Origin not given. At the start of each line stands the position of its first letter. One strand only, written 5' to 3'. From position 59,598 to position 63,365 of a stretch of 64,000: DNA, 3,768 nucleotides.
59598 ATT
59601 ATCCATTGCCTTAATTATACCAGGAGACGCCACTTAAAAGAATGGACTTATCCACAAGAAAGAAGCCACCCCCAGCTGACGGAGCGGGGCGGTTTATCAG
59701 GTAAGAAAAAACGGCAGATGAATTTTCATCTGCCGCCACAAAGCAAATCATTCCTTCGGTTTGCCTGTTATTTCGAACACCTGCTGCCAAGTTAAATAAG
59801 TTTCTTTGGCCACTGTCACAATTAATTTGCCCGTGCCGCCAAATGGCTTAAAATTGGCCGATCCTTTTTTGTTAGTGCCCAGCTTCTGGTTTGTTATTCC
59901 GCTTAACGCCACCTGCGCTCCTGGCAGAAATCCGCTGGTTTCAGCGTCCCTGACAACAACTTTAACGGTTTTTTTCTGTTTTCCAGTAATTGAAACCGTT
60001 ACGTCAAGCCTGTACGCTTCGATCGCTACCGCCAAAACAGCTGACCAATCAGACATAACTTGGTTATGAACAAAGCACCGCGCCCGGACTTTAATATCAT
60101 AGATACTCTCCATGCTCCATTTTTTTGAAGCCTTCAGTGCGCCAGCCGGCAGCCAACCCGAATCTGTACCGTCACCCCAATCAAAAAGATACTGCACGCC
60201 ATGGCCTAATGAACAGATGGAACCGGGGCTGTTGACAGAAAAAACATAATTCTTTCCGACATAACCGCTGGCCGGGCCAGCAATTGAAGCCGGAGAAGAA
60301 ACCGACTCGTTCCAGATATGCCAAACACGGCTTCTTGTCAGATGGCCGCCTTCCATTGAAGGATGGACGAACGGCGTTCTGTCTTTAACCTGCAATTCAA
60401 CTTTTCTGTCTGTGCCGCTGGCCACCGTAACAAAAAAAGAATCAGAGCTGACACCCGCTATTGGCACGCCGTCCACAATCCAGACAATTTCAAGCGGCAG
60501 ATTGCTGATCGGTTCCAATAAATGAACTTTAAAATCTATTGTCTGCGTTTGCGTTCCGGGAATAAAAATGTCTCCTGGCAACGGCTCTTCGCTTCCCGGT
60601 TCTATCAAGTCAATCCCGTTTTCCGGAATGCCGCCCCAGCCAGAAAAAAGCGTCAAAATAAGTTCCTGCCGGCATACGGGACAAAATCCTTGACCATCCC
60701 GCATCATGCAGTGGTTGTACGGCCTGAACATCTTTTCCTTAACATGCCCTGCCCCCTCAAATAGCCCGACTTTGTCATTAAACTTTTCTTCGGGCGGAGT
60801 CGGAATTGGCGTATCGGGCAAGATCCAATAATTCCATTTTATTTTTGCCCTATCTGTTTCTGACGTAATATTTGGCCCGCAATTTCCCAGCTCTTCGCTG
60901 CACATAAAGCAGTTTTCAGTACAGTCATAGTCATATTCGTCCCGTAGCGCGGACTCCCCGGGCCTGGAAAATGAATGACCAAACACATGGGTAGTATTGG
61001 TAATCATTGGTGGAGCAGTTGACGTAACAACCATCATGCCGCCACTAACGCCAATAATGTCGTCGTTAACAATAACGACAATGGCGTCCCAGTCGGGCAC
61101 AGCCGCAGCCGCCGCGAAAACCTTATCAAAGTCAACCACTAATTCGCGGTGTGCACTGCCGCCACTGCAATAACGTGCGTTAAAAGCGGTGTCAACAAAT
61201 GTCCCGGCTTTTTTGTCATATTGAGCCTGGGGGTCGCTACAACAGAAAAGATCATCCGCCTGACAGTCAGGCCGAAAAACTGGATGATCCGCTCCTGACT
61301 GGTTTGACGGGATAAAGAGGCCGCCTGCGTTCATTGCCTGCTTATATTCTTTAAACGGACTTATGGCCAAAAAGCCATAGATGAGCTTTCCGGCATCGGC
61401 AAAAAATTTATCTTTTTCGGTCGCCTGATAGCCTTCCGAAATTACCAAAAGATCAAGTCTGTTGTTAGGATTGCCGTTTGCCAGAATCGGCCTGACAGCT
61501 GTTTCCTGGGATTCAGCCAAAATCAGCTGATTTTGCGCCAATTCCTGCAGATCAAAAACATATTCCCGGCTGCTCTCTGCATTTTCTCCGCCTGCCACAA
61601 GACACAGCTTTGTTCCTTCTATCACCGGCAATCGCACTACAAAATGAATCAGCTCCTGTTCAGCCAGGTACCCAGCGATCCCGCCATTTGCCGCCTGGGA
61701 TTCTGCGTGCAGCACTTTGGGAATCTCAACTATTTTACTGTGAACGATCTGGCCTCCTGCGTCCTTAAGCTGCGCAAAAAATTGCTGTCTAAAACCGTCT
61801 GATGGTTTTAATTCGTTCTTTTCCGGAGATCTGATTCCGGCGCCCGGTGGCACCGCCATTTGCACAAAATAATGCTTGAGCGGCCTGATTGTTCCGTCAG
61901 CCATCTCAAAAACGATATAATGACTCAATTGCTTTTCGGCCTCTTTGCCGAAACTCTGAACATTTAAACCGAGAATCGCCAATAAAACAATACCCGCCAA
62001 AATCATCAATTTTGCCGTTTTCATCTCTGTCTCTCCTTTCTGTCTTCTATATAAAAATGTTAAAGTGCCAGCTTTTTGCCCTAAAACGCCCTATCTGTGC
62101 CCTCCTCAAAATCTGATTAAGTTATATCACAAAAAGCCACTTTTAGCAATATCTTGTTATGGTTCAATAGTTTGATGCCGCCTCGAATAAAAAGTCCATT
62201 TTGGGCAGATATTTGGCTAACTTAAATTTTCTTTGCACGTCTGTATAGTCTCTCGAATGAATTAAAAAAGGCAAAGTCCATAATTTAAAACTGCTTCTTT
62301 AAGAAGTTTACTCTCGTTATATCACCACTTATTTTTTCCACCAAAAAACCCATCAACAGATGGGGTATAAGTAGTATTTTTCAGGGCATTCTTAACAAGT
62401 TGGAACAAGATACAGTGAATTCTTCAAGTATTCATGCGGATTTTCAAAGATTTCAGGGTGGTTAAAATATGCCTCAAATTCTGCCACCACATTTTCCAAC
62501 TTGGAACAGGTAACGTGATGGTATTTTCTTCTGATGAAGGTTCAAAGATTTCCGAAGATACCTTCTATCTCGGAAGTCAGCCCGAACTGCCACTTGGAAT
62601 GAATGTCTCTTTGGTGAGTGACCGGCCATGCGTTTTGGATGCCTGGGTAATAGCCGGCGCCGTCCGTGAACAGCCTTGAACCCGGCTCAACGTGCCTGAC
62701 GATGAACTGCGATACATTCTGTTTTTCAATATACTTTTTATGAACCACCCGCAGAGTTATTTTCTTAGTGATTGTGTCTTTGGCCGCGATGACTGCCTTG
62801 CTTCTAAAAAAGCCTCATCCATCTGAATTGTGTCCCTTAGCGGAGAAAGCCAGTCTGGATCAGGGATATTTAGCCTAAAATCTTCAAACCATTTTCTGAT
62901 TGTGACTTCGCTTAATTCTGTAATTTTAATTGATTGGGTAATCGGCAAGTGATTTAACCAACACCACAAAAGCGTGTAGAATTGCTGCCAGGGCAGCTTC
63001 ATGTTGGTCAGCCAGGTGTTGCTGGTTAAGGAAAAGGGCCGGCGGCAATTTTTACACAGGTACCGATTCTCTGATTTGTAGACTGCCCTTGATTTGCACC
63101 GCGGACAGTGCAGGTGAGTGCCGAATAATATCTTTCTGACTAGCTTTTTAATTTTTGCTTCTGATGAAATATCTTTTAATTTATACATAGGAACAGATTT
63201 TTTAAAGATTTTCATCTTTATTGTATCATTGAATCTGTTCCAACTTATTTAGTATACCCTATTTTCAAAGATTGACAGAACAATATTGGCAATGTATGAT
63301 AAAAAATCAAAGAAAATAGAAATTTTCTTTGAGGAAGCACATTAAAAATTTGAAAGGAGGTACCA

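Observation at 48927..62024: Pilus-associated adhesin locus: three minor pilins, a Gly-rich anchored protein, two giant TSP1-like surface proteins and an M64-like protein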

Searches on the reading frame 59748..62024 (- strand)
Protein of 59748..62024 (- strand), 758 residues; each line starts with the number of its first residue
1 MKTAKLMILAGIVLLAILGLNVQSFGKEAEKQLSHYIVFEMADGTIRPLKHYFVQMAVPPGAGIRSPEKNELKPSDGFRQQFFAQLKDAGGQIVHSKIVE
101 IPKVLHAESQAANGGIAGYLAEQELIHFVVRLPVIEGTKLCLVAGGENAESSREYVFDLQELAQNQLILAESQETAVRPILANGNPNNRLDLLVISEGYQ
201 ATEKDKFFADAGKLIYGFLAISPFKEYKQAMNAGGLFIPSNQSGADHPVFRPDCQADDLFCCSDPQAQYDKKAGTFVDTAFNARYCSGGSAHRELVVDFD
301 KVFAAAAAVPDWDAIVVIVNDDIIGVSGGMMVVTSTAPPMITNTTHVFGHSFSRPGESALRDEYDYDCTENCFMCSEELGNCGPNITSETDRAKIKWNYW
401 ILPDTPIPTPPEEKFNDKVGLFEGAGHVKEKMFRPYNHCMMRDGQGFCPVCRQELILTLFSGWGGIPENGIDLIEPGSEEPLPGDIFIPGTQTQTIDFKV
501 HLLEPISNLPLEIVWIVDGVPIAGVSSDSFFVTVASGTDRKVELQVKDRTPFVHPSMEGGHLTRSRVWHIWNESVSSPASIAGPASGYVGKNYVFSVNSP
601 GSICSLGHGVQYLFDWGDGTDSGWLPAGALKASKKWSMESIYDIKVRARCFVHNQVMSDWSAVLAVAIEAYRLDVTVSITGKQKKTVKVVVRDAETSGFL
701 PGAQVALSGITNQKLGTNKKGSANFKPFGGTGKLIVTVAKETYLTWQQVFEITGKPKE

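Call 3: search_protein_families(library=pfam, proteins=[window:59748-62024:-], max_evalue=0.1)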
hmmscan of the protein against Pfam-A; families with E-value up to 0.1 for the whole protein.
window:59748-62024:- (758 aa): 1 family
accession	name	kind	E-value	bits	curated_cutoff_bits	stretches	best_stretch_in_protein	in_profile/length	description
PF09471.16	Peptidase_M64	-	1.4e-30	106.9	26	2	181-412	4-208/302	IgA Peptidase M64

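Call 4: search_protein_families(library=ncbifam, proteins=[window:59748-62024:-], max_evalue=0.1)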
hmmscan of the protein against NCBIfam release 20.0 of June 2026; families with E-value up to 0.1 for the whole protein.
window:59748-62024:- (758 aa): 0 families

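Call 54: search_solved_structures(query=window:59748-62024:-, max_evalue=0.01, show_alignments=2)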
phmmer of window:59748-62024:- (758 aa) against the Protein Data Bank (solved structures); distinct sequences matched with E-value up to 0.01: 3.
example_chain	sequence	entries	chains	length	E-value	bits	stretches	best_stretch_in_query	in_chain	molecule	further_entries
3p1v_A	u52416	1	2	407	5.3e-22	81.1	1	175-454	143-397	Metallo-endopeptidase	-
4df9_A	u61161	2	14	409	7.2e-21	77.3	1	176-455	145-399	putative peptidase | Lipoprotein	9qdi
4xed_A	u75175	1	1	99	0.0045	18.5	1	580-661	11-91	Peptidase M14, carboxypeptidase A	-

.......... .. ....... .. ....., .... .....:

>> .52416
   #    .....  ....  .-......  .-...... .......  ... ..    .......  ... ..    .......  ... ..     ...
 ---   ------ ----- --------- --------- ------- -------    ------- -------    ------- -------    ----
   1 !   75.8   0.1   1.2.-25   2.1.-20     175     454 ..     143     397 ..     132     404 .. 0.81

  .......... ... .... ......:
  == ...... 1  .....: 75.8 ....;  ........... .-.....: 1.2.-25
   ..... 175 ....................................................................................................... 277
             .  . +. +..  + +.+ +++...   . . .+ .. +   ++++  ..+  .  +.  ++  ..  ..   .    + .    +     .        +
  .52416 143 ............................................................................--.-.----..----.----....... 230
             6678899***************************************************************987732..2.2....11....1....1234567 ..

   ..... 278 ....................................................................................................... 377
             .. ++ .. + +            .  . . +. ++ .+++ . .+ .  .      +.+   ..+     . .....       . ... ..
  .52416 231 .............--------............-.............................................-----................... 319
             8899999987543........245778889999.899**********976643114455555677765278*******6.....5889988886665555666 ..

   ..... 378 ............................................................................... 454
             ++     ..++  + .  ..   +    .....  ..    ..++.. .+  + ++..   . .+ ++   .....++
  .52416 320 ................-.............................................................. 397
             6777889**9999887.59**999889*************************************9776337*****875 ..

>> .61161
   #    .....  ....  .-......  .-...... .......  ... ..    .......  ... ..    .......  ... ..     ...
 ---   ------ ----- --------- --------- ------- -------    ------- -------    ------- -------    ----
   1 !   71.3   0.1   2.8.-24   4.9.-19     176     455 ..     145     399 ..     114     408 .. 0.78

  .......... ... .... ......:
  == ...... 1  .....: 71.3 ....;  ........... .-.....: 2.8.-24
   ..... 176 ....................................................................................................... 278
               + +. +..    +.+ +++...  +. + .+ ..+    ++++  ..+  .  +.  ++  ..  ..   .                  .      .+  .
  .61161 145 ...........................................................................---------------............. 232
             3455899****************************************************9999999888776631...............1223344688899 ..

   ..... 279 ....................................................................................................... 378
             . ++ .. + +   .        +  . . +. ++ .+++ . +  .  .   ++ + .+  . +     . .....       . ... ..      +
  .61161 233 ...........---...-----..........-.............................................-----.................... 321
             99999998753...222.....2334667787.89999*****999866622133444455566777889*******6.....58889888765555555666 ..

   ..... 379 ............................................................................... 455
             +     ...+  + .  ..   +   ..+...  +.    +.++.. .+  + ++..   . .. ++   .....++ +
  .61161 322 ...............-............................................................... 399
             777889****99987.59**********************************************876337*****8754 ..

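Call 73: find_encoding_contigs(protein=window:59748-62024:-, flank=10000, max_places=3)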
Protein window:59748-62024:- (758 aa): no gene with exactly this product is on record in the collection.

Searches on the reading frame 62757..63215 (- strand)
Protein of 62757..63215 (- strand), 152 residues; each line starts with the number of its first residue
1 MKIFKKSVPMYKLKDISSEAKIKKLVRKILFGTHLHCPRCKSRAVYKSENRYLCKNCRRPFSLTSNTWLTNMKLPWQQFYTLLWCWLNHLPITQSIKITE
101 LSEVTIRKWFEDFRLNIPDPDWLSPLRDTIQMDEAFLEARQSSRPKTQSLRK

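Call 66: search_protein_families(library=pfam, proteins=[window:62757-63215:-], max_evalue=0.0001)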
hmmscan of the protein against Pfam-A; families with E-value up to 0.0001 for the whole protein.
window:62757-63215:- (152 aa): 1 family
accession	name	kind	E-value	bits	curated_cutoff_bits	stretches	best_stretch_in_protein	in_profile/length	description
PF12760.12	Zn_ribbon_IS1595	-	4.2e-07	30.3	25.4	1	18-59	2-45/46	Transposase zinc-ribbon domain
